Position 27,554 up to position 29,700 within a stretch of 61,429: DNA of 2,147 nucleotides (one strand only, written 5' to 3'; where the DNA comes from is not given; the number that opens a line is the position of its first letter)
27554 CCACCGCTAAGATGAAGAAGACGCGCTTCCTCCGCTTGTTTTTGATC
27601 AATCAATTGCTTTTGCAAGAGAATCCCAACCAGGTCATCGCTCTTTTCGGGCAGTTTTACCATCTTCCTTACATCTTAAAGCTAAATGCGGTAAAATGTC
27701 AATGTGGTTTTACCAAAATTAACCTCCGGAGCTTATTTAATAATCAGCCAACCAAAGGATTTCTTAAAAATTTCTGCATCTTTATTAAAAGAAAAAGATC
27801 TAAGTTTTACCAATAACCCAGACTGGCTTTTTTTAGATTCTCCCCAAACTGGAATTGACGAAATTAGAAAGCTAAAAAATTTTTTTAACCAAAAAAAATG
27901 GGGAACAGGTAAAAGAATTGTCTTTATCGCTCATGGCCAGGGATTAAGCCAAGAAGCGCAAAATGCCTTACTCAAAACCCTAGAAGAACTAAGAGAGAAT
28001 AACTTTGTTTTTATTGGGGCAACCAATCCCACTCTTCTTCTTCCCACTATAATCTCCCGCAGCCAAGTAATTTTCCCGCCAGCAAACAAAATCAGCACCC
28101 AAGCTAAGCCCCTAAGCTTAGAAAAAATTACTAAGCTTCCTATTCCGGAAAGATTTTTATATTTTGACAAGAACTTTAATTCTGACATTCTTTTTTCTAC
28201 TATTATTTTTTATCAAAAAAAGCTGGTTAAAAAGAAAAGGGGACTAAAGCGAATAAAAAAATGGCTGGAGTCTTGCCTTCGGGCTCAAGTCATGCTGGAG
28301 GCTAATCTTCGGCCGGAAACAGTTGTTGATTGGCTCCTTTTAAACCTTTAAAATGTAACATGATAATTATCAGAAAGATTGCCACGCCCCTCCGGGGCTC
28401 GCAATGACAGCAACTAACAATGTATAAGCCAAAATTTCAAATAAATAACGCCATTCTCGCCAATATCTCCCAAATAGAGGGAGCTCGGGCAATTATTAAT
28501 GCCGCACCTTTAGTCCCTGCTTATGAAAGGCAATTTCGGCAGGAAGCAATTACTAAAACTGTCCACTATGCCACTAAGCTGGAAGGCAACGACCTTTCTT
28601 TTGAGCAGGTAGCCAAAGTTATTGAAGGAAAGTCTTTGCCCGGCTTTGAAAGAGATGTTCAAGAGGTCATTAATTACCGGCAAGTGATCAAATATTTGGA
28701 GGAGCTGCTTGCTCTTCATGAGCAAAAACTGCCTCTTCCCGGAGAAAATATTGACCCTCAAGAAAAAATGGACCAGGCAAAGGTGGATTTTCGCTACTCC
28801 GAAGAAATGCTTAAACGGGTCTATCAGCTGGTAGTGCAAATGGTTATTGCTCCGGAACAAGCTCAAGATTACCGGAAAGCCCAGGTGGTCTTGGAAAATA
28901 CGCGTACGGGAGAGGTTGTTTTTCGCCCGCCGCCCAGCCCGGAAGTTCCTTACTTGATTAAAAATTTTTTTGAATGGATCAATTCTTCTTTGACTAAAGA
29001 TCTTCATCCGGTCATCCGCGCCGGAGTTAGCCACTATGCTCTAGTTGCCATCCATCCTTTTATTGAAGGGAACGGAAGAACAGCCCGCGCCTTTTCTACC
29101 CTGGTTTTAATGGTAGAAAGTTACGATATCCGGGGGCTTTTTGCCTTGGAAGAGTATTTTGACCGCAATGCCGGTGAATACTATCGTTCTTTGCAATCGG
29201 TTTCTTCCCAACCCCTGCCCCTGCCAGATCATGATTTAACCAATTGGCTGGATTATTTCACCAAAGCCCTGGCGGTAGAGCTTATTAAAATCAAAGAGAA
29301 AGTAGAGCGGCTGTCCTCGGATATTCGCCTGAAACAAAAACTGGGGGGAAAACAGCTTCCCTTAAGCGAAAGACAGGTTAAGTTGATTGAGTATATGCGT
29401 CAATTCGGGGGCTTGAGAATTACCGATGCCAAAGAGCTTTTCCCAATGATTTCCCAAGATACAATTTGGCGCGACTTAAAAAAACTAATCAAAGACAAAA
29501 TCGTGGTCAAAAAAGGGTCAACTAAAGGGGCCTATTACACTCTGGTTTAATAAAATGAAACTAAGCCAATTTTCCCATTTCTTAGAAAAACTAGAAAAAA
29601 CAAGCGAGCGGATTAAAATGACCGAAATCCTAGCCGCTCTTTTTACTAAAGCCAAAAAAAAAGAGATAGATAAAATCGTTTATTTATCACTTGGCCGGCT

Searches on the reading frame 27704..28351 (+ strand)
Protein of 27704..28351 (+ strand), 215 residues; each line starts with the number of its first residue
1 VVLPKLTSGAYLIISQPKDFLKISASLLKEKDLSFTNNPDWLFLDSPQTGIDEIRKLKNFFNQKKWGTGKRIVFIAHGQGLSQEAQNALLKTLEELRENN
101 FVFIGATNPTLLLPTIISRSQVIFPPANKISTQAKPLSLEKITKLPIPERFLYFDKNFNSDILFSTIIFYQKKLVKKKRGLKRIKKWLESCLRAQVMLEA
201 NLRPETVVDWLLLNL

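Call 94: search_protein_families(library=pfam, proteins=[window:27704-28351:+], max_evalue=0.0001)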
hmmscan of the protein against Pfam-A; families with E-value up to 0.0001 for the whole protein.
window:27704-28351:+ (215 aa): 1 family
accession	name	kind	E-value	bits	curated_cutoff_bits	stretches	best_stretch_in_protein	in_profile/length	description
PF13177.12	DNA_pol3_delta2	-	1.1e-17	64.9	27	1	41-123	71-155/161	DNA polymerase III, delta subunit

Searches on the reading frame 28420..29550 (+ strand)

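Call 94: search_protein_families(library=pfam, proteins=[window:28420-29550:+], max_evalue=0.0001)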
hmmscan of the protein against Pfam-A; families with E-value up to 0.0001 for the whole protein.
window:28420-29550:+ (376 aa): 1 family
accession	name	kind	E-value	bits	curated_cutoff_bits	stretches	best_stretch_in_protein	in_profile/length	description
PF02661.23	Fic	-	5.1e-17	62.9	24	1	127-230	3-93/93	Fic/DOC family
